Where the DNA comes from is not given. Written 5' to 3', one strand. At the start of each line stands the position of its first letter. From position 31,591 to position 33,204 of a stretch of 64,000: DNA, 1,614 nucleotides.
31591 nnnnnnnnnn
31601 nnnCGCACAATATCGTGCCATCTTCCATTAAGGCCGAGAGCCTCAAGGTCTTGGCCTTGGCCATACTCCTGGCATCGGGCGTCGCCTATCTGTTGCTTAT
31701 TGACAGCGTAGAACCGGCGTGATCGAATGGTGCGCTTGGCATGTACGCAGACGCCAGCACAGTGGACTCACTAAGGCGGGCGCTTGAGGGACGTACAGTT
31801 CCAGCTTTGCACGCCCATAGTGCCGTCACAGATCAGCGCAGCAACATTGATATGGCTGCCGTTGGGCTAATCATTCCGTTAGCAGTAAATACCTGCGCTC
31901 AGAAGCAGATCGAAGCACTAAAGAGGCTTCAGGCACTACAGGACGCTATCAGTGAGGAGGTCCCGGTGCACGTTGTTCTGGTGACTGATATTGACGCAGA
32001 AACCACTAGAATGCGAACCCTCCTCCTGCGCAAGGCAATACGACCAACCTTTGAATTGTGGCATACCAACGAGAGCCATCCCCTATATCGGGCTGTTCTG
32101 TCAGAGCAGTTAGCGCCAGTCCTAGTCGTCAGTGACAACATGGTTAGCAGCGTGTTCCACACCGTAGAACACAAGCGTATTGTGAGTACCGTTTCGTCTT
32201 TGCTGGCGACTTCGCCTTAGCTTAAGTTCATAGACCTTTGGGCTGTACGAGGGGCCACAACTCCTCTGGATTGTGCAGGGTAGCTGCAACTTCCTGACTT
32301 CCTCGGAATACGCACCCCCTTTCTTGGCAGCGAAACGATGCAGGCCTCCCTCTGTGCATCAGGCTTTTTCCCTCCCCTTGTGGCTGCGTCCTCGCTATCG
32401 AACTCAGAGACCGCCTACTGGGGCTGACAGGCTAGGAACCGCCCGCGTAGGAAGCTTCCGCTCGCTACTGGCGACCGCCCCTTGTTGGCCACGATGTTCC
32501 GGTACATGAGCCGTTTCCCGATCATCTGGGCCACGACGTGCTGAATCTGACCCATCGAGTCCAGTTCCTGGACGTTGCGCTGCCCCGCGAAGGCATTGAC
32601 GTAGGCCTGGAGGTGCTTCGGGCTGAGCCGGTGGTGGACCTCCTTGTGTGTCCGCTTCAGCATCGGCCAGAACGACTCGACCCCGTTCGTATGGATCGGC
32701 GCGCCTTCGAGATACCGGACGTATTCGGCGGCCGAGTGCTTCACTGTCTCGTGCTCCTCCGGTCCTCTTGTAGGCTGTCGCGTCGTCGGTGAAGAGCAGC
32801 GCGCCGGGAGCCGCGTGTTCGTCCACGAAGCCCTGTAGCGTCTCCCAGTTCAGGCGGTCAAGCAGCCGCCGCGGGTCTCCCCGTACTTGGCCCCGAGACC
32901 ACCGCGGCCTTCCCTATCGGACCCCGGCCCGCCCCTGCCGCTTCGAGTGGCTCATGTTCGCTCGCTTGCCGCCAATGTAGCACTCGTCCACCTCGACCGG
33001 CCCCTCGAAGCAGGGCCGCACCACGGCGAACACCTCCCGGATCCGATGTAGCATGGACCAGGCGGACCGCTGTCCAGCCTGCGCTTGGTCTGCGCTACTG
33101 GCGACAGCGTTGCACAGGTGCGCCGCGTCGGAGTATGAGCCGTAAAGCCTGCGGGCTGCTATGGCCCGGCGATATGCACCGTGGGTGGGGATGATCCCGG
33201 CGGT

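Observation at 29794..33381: About 3 kb of foreign-looking DNA inserted between two diverged copies of the fur 3' end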

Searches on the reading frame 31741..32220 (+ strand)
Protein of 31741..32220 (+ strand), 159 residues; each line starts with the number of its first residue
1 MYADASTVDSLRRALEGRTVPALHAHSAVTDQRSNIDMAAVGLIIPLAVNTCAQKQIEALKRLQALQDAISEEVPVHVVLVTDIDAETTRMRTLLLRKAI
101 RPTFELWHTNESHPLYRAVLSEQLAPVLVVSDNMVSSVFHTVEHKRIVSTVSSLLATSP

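Call 7: search_protein_families(library=pfam, proteins=[window:31741-32220:+], max_evalue=0.01)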
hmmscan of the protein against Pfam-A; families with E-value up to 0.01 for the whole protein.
window:31741-32220:+ (159 aa): 0 families

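Call 8: search_protein_families(library=ncbifam, proteins=[window:31741-32220:+], max_evalue=0.01)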
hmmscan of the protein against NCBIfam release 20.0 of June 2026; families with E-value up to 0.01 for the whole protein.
window:31741-32220:+ (159 aa): 0 families

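Call 41: search_protein_representatives(protein=window:31741-32217:+)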
Query: 159 residues. Proteins with E-value up to 0.001 (for the whole library): 19; up to 1e-10: 17; up to 1e-30: 7. The best 19 are listed.
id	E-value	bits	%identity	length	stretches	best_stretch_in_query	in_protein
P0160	1.0e-93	326.8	100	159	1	1-159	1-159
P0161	1.5e-44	167.6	52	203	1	2-156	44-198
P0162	8.2e-43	162.0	53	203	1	3-156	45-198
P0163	5.2e-42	159.4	53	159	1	1-159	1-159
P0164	3.1e-35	137.4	47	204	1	5-156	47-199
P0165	5.0e-31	123.8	53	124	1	20-135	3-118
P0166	6.8e-31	123.4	43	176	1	10-157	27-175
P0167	8.2e-26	106.9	39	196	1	9-153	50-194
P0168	1.9e-24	102.5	61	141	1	38-129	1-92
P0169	6.4e-23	97.6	65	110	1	1-82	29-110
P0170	7.0e-23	97.4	37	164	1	8-154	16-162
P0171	1.1e-22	96.8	33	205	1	10-147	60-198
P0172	6.9e-21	91.0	34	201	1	9-152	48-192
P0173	2.5e-18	82.7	38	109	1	50-148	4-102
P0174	2.3e-17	79.6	29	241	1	1-154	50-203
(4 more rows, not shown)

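Call 71: predict_structure(alignment_id=A4)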
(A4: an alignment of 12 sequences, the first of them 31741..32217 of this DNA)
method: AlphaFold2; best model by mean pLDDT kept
length: 159 residues; sequences in the alignment: 12
mean_pLDDT: 91.0   pTM: 0.87
mean pLDDT of the five models: 91.0, 90.8, 90.2, 88.6, 88.5
residues with pLDDT >= 90: 129; 70-90: 25; 50-70: 5; < 50: 0
segments of 3 or more residues with pLDDT < 50: none
pLDDT, mean of each block of 10 residues (from residue 1): 73 93 92 89 94 91 93 91 91 93 94 92 93 96 94 86
secondary structure, 60 per line:
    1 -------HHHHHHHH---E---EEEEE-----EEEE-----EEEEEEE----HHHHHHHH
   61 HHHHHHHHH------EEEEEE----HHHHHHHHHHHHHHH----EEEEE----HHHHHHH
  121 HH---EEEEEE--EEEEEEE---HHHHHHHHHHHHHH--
elements in order: H8-15 E23-27 E33-36 E42-48 H53-69 E76-81 H86-100 E105-109 H114-122 E126-131 E134-140 H144-157
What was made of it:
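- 31600..32220 (+): Cargo gene 2: a ~206-aa membrane-anchored, one-cysteine thioredoxin-fold (TlpA/ResA/peroxiredoxin-like) protein gene. It is interrupted by an in-frame TGA at 31720-31722, which splits it into the '40-aa' and '159-aa' ORFs. The AF2 model has pLDDT 91 (call 71).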

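Call 75: fold_search(model_id=the predicted structure, library=pdb)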
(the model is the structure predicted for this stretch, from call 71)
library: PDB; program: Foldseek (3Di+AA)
matches with E <= 10: 1355; with E <= 0.001: 343
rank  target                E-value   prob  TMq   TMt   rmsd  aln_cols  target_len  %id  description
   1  3hdc                  1.5e-06  1.00  0.58  0.61   4.3       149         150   11  The crystal structure of thioredoxin protein from Geobacter metallireducens (released 2009-05-26)
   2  4txo_G                4.1e-06  1.00  0.55  0.51   4.5       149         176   13  Crystal structure of the mixed disulfide complex of thioredoxin-like TlpAs(C110S) and copper chaperone ScoIs(C74S) (released 2014-10-01)
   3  2yzh_D                5.6e-06  1.00  0.59  0.55   4.2       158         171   14  Crystal structure of peroxiredoxin-like protein from Aquifex aeolicus (released 2007-11-06)
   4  4txv_C                8.2e-06  1.00  0.59  0.54   4.2       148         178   11  Crystal structure of the mixed disulfide intermediate between thioredoxin-like TlpAs(C110S) and subunit II of cytochro (released 2014-10-01)
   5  3c73_B                1.0e-05  1.00  0.63  0.71   3.3       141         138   11  Structure of CEHC variant ResA (released 2008-08-12)
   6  3fw2_A                1.1e-05  1.00  0.64  0.68   4.2       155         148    9  C-terminal domain of putative thiol-disulfide oxidoreductase from Bacteroides thetaiotaomicron. (released 2009-01-27)
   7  7kuu_B                1.2e-05  1.00  0.62  0.51   4.1       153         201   10  LsfA from P. aeruginosa, a 1-Cys Prx in Sulfonic acid form (released 2021-12-15)
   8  5um7_A                1.3e-05  1.00  0.64  0.72   3.5       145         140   14  Crystal structure of the reduced state of the thiol-disulfide reductase SdbA from Streptococcus gordonii (released 2017-02-15)
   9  3ia1_A                1.3e-05  1.00  0.58  0.63   4.3       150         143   17  Crystal structure of thio-disulfide isomerase from Thermus thermophilus (released 2009-07-21)
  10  8t4c_A                1.4e-05  1.00  0.59  0.64   4.5       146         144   12  Membrane-associated thioredoxin oxidoreductase FetE from Campylobacter jejuni (released 2023-08-09)
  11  4txv_A                1.6e-05  1.00  0.59  0.55   4.2       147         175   10  Crystal structure of the mixed disulfide intermediate between thioredoxin-like TlpAs(C110S) and subunit II of cytochro (released 2014-10-01)
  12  4txo_C                1.6e-05  1.00  0.55  0.50   4.6       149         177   12  Crystal structure of the mixed disulfide complex of thioredoxin-like TlpAs(C110S) and copper chaperone ScoIs(C74S) (released 2014-10-01)
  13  4k7o_C                1.7e-05  1.00  0.49  0.49   4.6       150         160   13  HUMAN PEROXIREDOXIN 5 with a fragment (released 2014-04-23)
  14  5enu_A                1.8e-05  1.00  0.54  0.55   5.0       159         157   10  Crystal structure of an alkyl hyroperoxide reductase from Burkholderia ambifaria (released 2015-11-25)
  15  2wfc_A                1.8e-05  1.00  0.51  0.51   5.6       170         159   12  Crystal structure of peroxiredoxin 5 from Arenicola Marina (released 2010-05-19)
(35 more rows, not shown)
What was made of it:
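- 31600..32220 (+): Foldseek finds thioredoxin-fold proteins at E ~1e-6 (call 75).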

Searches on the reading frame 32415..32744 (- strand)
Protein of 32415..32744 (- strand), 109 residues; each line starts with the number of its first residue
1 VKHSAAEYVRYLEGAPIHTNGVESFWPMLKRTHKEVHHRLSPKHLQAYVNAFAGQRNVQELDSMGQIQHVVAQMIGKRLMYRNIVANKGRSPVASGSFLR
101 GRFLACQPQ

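Call 7: search_protein_families(library=pfam, proteins=[window:32415-32744:-], max_evalue=0.01)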
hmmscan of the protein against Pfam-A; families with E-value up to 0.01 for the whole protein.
window:32415-32744:- (109 aa): 1 family
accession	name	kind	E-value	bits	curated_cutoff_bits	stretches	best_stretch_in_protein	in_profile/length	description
PF12762.13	DDE_Tnp_IS1595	-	2.3e-09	37.9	27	1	11-53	107-149/153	ISXO2-like transposase domain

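Call 8: search_protein_families(library=ncbifam, proteins=[window:32415-32744:-], max_evalue=0.01)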
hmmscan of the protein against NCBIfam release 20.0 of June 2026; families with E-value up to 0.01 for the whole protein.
window:32415-32744:- (109 aa): 1 family
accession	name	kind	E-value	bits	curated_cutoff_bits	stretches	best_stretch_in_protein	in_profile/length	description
NF033547.1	transpos_IS1595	equivalog_domain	5.4e-09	36.2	75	1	2-57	161-213/215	IS1595 family transposase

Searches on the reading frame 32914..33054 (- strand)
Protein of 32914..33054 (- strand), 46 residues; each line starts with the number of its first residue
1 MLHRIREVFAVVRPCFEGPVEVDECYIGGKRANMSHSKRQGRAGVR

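Call 7: search_protein_families(library=pfam, proteins=[window:32914-33054:-], max_evalue=0.01)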
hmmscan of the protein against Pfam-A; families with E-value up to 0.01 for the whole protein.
window:32914-33054:- (46 aa): 1 family
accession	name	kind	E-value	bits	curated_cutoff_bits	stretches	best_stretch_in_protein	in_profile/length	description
PF12762.13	DDE_Tnp_IS1595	-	0.0013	19.2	27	1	17-41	3-28/153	ISXO2-like transposase domain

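Call 8: search_protein_families(library=ncbifam, proteins=[window:32914-33054:-], max_evalue=0.01)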
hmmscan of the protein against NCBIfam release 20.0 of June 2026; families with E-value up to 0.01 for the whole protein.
window:32914-33054:- (46 aa): 1 family
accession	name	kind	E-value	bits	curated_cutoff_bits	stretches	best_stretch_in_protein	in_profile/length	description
NF033547.1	transpos_IS1595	equivalog_domain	7e-06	26.1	75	1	1-41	43-85/215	IS1595 family transposase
